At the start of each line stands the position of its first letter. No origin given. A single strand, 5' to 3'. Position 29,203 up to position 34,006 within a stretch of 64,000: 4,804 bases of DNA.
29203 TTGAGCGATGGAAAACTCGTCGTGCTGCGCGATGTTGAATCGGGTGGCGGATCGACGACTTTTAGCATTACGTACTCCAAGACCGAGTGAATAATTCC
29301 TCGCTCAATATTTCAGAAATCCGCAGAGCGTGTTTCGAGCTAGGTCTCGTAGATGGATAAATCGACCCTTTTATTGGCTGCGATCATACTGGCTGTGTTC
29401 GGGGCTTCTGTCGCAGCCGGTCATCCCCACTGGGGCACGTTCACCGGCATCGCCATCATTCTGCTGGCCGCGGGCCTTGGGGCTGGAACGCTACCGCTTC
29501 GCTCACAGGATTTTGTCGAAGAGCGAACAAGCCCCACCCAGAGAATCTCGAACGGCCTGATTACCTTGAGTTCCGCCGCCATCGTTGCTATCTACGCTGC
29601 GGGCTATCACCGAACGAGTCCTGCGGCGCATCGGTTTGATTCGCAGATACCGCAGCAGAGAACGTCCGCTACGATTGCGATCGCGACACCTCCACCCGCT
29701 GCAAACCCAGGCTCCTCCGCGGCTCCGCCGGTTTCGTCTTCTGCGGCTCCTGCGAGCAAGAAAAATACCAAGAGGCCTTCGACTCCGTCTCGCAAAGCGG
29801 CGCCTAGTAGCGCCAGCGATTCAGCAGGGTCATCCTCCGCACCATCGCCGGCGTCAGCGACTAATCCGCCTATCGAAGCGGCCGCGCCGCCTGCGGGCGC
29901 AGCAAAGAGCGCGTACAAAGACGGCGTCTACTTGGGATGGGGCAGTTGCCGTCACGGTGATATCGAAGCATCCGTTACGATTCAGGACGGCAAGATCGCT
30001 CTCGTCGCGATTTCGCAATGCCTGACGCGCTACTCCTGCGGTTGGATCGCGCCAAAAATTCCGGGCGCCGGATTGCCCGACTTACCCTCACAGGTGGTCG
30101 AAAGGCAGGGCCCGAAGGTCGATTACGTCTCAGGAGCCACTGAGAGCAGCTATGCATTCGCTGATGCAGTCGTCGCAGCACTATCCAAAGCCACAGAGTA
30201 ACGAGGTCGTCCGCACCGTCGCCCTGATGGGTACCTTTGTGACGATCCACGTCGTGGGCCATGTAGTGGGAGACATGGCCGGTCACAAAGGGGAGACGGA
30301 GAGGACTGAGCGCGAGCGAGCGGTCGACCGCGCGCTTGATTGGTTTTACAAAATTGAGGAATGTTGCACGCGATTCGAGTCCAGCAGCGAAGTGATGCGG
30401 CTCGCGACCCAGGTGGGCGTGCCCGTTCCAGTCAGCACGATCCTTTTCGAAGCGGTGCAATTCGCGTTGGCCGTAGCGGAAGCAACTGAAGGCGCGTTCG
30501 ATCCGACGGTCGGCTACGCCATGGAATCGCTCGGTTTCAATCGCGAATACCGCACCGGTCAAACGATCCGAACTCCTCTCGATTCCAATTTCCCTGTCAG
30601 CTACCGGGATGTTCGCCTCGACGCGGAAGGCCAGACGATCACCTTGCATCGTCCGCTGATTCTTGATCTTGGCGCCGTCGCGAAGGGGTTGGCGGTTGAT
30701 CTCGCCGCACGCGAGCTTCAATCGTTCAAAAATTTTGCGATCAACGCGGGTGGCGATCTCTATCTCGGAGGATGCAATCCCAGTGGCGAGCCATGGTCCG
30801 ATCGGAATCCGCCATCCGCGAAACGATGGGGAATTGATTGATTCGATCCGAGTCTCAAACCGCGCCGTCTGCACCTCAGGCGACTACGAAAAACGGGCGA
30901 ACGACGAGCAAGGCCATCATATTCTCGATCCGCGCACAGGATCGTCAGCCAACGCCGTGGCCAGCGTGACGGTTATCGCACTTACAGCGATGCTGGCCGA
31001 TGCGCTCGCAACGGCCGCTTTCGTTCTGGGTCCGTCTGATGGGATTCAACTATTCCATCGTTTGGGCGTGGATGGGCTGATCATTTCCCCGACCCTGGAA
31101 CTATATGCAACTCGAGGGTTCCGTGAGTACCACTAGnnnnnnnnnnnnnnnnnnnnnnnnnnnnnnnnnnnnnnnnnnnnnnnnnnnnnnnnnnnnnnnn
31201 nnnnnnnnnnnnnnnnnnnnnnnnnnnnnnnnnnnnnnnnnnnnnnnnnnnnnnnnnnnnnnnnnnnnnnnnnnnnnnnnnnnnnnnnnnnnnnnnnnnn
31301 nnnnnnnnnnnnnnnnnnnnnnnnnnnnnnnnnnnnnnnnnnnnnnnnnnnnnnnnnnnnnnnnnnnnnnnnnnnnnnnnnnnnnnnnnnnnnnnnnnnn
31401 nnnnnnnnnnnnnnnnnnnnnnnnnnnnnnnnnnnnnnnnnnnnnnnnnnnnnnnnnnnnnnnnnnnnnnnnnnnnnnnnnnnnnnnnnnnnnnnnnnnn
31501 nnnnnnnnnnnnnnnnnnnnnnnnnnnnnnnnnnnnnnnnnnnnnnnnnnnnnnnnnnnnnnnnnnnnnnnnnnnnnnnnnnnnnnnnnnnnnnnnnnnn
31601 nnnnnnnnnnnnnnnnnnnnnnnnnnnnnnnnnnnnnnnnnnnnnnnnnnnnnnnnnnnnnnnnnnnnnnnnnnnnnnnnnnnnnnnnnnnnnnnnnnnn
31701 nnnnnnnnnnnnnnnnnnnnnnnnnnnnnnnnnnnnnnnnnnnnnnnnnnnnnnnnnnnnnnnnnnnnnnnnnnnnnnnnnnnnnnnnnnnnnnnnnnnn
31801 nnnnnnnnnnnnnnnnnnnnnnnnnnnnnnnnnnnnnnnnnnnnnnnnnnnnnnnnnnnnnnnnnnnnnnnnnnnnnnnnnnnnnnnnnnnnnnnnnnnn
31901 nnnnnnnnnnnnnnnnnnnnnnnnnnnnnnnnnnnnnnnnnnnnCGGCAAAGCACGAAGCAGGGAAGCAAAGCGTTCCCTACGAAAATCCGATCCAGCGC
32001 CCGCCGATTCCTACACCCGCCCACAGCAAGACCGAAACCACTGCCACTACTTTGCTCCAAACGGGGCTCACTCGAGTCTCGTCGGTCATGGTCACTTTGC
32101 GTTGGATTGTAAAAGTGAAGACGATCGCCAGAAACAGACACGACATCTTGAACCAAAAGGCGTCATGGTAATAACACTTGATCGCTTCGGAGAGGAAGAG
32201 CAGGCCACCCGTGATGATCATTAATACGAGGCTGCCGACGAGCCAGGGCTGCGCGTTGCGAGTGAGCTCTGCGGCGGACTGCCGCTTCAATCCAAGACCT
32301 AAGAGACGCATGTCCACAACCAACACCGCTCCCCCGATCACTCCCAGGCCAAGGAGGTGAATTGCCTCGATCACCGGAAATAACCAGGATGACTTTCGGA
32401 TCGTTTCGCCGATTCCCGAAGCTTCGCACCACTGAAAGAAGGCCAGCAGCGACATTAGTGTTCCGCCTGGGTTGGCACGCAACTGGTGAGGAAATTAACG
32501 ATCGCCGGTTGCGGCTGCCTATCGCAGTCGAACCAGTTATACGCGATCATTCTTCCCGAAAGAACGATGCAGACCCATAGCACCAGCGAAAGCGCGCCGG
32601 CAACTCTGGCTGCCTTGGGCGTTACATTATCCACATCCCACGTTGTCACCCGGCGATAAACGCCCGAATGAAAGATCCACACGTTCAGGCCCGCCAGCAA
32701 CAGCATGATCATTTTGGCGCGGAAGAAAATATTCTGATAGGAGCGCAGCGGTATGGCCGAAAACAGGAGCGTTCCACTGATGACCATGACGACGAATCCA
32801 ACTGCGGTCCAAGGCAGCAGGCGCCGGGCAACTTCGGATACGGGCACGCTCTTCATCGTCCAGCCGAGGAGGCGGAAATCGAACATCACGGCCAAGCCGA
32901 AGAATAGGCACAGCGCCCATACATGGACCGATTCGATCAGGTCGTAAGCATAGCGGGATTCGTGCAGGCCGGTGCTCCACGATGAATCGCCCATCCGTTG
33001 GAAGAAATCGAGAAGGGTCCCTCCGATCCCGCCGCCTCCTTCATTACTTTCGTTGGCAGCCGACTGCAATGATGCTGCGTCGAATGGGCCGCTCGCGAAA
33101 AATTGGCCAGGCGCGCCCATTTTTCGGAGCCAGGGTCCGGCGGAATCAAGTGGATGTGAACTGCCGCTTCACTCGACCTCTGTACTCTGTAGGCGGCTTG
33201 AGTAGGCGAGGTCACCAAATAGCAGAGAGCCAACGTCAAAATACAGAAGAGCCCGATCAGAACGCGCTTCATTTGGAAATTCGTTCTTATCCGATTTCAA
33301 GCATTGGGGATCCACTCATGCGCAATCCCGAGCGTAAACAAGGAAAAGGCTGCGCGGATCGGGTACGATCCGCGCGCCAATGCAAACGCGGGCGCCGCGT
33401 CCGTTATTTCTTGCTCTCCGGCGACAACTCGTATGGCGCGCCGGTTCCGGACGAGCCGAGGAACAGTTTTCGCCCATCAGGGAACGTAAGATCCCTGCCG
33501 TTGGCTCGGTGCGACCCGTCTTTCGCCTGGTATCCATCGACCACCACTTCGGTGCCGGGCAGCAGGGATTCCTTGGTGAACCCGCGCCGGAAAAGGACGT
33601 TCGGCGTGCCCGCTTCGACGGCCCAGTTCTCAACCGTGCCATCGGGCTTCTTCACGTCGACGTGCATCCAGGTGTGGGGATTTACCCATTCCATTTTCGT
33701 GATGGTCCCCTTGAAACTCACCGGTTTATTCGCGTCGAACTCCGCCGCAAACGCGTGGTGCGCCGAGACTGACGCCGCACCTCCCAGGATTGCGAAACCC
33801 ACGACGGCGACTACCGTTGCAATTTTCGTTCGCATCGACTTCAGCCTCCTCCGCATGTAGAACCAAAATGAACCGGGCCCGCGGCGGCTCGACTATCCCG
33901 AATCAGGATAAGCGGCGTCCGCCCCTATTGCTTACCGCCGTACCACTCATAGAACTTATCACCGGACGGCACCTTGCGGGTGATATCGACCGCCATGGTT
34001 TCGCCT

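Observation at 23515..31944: Ten co-directional genes link the His-His/lipocalin-like modules to an extracytoplasmic flavinylation module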

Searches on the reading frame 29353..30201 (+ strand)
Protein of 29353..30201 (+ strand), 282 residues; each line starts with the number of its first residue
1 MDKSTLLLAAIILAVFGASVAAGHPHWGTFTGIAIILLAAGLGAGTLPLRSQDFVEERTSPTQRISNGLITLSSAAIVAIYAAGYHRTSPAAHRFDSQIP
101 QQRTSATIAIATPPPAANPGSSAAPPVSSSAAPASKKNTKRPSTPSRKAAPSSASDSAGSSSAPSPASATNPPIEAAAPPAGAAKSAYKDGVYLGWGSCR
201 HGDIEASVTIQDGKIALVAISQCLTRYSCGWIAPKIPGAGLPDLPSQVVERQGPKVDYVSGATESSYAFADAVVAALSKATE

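Call 3: search_protein_families(library=pfam, proteins=[window:29353-30201:+], max_evalue=0.01)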
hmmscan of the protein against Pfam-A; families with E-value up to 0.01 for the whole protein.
window:29353-30201:+ (282 aa): 1 family
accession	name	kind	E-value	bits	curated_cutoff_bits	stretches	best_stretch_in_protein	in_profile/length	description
PF04205.19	FMN_bind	-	1.7e-06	29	22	1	201-277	3-76/77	FMN-binding domain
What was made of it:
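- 29353..30201 (+): Membrane-anchored FMN_bind protein (282 aa). It has three N-terminal TM helices in this lineage, of which only the third is conserved family-wide, then a Pro/Ala/Ser linker and a C-terminal FMN_bind domain. Pfam PF04205 scores 29 bits against a cut-off of 22 (call 3).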

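Call 52: search_protein_families(library=ncbifam, proteins=[window:29353-30201:+], max_evalue=0.01)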
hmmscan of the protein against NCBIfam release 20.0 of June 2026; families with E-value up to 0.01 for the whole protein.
window:29353-30201:+ (282 aa): 0 families

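Call 57: search_solved_structures(query=window:29353-30201:+, max_evalue=10, show_alignments=2)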
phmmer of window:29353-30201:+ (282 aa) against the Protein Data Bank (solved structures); distinct sequences matched with E-value up to 10: 5.
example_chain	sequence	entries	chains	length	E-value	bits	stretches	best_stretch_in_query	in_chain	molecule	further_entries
8p2a_A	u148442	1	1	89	0.037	17.3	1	199-280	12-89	FMN-binding domain-containing protein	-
2a45_H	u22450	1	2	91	0.19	14.9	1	139-190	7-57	Fibrinogen beta chain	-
8p2b_A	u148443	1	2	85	1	12.5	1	234-280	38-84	Clostridiaceae bacterium FMN4 domain 1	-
3bg8_A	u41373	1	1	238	2.3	11.4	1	177-240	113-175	Coagulation factor XIa light chain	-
7cj1_A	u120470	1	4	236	2.5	11.3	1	177-240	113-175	Coagulation factor XI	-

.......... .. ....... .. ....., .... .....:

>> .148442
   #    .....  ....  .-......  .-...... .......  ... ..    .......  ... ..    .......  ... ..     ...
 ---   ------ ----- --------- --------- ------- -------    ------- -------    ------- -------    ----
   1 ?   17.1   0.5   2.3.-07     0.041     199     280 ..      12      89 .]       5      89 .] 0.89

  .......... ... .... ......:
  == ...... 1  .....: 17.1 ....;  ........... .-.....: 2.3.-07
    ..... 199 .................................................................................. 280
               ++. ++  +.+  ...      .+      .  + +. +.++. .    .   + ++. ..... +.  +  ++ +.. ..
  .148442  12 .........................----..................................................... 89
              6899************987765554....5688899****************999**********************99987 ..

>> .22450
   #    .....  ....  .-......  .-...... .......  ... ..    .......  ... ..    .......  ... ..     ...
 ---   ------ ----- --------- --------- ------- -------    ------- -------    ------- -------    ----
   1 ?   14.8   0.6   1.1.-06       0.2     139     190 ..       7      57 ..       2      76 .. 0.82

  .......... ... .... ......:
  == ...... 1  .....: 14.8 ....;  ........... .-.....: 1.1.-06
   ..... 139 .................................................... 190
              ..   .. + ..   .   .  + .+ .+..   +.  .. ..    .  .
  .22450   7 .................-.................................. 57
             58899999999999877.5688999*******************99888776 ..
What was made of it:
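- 30016..30039 (+): Cys pair '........' (C-x5-C) inside the FMN_bind domain, nearly invariant in the family, preceded by the conserved 'RHGD' (nt 29950-29961). The pair replaces the loop present in the solved FMN_bind domain 8p2a (call 57).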

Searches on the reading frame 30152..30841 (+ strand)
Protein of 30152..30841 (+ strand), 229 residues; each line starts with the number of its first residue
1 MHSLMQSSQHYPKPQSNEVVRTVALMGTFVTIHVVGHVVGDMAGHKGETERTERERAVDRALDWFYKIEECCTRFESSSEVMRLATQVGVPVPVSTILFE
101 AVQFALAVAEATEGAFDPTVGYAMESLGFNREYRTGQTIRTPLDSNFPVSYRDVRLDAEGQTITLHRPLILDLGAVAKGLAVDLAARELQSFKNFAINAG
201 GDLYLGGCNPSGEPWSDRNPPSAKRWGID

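Call 3: search_protein_families(library=pfam, proteins=[window:30152-30841:+], max_evalue=0.01)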
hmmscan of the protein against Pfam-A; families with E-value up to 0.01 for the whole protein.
window:30152-30841:+ (229 aa): 1 family
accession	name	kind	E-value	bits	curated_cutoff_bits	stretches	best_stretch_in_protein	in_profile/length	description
PF02424.20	ApbE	-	2.9e-30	106.2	25.6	1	26-215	1-171/266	ApbE family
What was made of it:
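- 30152..31136 (+): apbE (FAD:protein FMN transferase), interrupted by a +1 frameshift. The N-terminal part is in frame 30152-30841 and the C-terminal part in frame 30663-31136. There is no signal peptide. Pfam PF02424 matches in two pieces (call 3).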

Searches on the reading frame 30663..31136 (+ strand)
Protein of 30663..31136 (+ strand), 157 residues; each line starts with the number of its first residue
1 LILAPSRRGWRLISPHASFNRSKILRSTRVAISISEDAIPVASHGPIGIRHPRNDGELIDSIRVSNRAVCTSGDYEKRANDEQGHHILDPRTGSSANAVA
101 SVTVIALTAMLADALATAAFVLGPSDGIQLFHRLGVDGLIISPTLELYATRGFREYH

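Call 3: search_protein_families(library=pfam, proteins=[window:30663-31136:+], max_evalue=0.01)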
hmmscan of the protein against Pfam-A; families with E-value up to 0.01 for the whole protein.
window:30663-31136:+ (157 aa): 1 family
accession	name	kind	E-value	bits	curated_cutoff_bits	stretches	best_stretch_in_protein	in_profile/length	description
PF02424.20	ApbE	-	4.8e-27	95.6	25.6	1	47-136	173-262/266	ApbE family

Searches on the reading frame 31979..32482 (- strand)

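Call 4: search_protein_families(library=pfam, proteins=[window:31979-32482:-], max_evalue=0.01)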
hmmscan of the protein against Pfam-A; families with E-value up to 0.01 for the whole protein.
window:31979-32482:- (167 aa): 1 family
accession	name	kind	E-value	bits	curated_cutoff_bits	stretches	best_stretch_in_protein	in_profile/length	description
PF20349.3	DUF6644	-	3.7e-28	99.1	27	1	15-167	1-155/155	Family of unknown function (DUF6644)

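Call 52: search_protein_families(library=ncbifam, proteins=[window:31979-32482:-], max_evalue=0.01)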
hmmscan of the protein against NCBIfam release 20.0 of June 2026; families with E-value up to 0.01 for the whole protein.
window:31979-32482:- (167 aa): 0 families

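Call 69: search_protein_families(library=pfam, proteins=[window:31979-32482:-], max_evalue=10)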
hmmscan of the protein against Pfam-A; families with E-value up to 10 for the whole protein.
window:31979-32482:- (167 aa): 7 families
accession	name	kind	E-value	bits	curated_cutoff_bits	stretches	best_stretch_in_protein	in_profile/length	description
PF20349.3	DUF6644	-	3.7e-28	99.1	27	1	15-167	1-155/155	Family of unknown function (DUF6644)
PF08288.18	PIGA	-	0.044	14.9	27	1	93-138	8-53/90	PIGA (GPI anchor biosynthesis)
PF05940.17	NnrS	-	0.13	12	28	2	9-59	250-300/371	NnrS protein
PF11026.13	DUF2721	-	2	8.8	28.3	1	71-122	60-113/129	Protein of unknown function (DUF2721)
PF13567.11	DUF4131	-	4.6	7.4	31.6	1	78-143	6-64/165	Domain of unknown function (DUF4131)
PF19451.5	DUF5989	-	4.8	7.8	27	1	29-46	14-31/49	Family of unknown function (DUF5989)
PF22954.2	DUF7027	-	8.1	6.9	27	0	85-126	15-54/100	Domain of unknown function (DUF7027)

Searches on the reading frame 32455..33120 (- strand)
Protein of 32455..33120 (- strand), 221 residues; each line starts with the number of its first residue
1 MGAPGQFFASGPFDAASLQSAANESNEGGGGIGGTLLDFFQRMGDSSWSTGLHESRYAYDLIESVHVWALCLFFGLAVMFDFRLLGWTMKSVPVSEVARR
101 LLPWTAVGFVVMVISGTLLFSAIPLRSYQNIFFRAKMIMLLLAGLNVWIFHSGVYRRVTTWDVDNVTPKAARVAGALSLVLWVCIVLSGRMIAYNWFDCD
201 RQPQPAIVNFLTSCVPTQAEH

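Call 4: search_protein_families(library=pfam, proteins=[window:32455-33120:-], max_evalue=0.01)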
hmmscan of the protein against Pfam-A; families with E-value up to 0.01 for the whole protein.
window:32455-33120:- (221 aa): 1 family
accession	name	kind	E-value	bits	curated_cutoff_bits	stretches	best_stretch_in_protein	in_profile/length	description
PF20349.3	DUF6644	-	1.2e-12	48.6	27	1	63-194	26-154/155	Family of unknown function (DUF6644)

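Call 69: search_protein_families(library=pfam, proteins=[window:32455-33120:-], max_evalue=10)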
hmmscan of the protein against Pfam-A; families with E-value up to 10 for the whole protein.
window:32455-33120:- (221 aa): 2 families
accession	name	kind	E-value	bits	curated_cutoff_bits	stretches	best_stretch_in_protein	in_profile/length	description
PF20349.3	DUF6644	-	1.2e-12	48.6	27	1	63-194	26-154/155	Family of unknown function (DUF6644)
PF00893.25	Multi_Drug_Res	-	0.031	15.2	23.7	1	75-121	36-79/93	Small Multidrug Resistance protein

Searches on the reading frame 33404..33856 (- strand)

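Call 4: search_protein_families(library=pfam, proteins=[window:33404-33856:-], max_evalue=0.01)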
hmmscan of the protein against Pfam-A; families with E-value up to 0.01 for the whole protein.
window:33404-33856:- (150 aa): 1 family
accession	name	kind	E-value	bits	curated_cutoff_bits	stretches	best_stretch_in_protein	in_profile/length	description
PF19649.4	DUF6152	-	7.3e-33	113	27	1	24-116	3-94/98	Family of unknown function (DUF6152)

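Call 69: search_protein_families(library=pfam, proteins=[window:33404-33856:-], max_evalue=10)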
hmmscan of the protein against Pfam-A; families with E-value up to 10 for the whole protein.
window:33404-33856:- (150 aa): 1 family
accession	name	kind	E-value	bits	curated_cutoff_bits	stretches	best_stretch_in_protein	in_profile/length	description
PF19649.4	DUF6152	-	7.3e-33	113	27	1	24-116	3-94/98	Family of unknown function (DUF6152)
